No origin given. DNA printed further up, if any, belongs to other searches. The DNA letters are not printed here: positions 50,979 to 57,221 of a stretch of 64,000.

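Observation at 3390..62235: Fifteen different proteins share one N-terminal module: candidate docking tag for a branched multi-adhesin apparatus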

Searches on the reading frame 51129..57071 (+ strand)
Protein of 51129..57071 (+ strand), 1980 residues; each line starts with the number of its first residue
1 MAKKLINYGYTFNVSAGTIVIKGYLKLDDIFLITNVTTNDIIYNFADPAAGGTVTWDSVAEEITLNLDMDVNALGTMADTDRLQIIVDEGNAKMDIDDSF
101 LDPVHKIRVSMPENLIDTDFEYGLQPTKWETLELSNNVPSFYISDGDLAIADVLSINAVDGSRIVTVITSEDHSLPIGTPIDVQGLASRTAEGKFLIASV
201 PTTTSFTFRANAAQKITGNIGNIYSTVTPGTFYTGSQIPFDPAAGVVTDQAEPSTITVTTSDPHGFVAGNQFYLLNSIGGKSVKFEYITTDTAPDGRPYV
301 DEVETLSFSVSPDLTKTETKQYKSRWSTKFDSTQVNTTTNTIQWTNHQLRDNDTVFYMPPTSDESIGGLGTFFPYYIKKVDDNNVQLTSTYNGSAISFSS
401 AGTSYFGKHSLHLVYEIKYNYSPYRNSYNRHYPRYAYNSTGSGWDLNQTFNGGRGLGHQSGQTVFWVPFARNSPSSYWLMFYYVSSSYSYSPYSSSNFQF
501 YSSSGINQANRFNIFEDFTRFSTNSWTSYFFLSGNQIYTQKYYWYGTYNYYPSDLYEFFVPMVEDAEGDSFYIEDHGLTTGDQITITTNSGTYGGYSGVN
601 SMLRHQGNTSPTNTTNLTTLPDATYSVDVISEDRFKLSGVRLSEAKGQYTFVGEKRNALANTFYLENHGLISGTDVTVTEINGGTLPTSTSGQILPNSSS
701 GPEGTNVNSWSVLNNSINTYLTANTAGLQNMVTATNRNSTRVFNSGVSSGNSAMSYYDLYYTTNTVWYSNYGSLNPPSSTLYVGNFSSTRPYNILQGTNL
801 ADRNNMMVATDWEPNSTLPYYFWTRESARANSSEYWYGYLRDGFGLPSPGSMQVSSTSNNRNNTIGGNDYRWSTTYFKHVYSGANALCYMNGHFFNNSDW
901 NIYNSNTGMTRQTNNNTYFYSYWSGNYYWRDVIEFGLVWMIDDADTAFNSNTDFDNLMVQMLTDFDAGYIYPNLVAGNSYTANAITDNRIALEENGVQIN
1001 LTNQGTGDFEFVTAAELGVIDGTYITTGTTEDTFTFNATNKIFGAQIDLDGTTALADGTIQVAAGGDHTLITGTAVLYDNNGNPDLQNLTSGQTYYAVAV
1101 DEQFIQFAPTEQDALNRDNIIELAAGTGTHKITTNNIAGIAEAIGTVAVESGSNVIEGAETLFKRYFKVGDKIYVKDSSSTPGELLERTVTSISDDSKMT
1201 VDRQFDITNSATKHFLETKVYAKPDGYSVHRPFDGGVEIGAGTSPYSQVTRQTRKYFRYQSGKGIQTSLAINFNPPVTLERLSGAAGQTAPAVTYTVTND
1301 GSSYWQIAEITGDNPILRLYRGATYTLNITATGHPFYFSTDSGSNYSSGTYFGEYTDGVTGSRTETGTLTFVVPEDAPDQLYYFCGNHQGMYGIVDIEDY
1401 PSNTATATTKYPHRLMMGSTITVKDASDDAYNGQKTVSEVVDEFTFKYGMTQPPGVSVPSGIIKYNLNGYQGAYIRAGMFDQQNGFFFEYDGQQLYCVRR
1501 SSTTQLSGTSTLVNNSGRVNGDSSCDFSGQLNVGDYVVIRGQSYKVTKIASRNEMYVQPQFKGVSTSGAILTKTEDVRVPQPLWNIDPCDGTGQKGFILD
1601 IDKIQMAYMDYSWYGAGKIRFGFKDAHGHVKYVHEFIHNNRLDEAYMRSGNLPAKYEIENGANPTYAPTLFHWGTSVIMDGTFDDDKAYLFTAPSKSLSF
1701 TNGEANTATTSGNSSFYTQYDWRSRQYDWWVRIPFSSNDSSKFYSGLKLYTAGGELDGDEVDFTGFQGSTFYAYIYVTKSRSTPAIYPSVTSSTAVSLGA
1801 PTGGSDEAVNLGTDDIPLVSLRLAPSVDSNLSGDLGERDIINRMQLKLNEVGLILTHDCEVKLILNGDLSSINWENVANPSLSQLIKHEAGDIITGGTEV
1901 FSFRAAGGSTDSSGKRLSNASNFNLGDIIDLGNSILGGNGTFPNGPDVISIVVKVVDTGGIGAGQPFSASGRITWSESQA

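Call 21: search_protein_families(library=pfam, proteins=[window:51129-57071:+], max_evalue=0.01)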
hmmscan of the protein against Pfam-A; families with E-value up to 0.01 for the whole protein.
window:51129-57071:+ (1980 aa): 0 families

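Call 46: search_protein_families(library=phrogs, proteins=[window:51129-57071:+], max_evalue=0.001)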
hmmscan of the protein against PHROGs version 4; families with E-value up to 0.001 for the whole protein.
window:51129-57071:+ (1980 aa): 2 families
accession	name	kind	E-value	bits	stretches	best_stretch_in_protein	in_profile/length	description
phrog_5838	-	head and packaging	2.4e-181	606.1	5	1403-1661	390-653/1106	virion structural protein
phrog_1645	-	head and packaging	5.2e-45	155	3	1574-1685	177-286/440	virion structural protein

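Call 50: find_homologous_proteins(query=window:51129-57071:+, region=1-400, max_evalue=0.001)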
Query window:51129-57071:+, residues 1-400 (400 aa): 1337 proteins with E <= 0.001 among 8000 candidates; the best 120 are listed.
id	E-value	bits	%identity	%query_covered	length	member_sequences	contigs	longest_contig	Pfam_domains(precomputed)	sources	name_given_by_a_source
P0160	1.7e-256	869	99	100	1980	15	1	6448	-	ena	-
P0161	5.6e-235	798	90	100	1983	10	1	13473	-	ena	-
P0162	2.7e-232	789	89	100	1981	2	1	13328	-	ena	-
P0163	5.1e-207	706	79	100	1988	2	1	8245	-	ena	-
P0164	3.1e-201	687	78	100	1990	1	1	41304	-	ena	-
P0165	3.7e-189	647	73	100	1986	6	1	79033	-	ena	-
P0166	3.9e-181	620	71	100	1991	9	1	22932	-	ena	-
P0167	8.3e-168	577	65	100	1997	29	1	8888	-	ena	-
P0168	2.6e-165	568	66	100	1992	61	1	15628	-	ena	-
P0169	1.3e-160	553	64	100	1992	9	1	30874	-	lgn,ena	-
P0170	5.3e-157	541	63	100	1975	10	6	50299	-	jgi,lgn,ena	-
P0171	6.9e-154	531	62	100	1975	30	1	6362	-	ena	-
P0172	3.1e-143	496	59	100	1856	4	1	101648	-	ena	-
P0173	2.5e-141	489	59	100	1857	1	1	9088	-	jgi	-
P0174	3.8e-137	476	58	100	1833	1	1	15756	-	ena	-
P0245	1.4e-110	388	52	97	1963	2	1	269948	-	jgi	jgi:hypothetical protein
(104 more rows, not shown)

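Call 52: find_encoding_contigs(protein=P0165, flank=10000, max_places=1)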
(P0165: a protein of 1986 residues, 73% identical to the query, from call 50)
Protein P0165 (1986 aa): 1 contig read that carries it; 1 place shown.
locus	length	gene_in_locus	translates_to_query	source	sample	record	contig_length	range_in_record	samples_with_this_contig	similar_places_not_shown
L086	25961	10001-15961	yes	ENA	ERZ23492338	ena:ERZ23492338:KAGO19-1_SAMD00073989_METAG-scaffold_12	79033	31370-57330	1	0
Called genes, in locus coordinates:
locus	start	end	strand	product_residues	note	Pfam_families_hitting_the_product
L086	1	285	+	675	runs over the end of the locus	-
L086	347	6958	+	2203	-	-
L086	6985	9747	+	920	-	PF18050:Cyclophil_like2 (faint)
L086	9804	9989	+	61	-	-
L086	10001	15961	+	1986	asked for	-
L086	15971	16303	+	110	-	-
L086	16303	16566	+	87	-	-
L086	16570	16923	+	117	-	-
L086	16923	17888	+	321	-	-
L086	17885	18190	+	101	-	-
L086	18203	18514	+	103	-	-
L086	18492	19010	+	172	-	PF18454:Mtd_N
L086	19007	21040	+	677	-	PF13385:Laminin_G_3, PF06439:3keto-disac_hyd (faint), PF13385:Laminin_G_3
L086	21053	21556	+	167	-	PF16778:Phage_tail_APC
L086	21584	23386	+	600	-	-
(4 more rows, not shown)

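Call 53: find_encoding_contigs(protein=P0172, flank=10000, max_places=1)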
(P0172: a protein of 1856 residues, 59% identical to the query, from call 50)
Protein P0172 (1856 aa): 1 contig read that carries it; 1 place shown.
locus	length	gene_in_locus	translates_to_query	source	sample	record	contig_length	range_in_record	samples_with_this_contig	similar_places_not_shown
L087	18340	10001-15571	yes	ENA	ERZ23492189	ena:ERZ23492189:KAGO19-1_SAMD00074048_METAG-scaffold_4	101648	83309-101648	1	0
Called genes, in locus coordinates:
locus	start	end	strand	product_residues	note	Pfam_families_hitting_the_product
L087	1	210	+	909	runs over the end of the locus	-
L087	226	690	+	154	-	-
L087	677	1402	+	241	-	-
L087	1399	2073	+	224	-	-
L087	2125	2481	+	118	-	-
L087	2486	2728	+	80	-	-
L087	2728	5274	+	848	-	-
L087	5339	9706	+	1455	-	-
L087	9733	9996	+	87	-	-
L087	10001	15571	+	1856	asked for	-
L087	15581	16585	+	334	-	-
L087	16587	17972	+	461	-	-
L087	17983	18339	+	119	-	?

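Call 54: find_encoding_contigs(protein=P0245, flank=10000, max_places=1)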
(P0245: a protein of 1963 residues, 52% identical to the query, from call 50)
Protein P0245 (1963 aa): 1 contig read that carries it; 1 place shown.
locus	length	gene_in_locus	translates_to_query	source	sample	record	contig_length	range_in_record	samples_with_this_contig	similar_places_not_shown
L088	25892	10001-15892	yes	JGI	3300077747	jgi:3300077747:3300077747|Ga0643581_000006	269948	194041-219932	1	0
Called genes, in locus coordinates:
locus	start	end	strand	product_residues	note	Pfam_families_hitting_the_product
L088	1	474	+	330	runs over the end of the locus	-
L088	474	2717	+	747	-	PF18454:Mtd_N (weak)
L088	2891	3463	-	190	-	-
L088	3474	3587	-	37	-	-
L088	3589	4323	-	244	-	-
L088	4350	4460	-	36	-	-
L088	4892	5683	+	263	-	-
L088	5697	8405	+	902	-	-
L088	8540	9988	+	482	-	-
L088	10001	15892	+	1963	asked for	-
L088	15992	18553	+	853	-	-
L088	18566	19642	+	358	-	-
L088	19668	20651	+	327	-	-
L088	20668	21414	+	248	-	-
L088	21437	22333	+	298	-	-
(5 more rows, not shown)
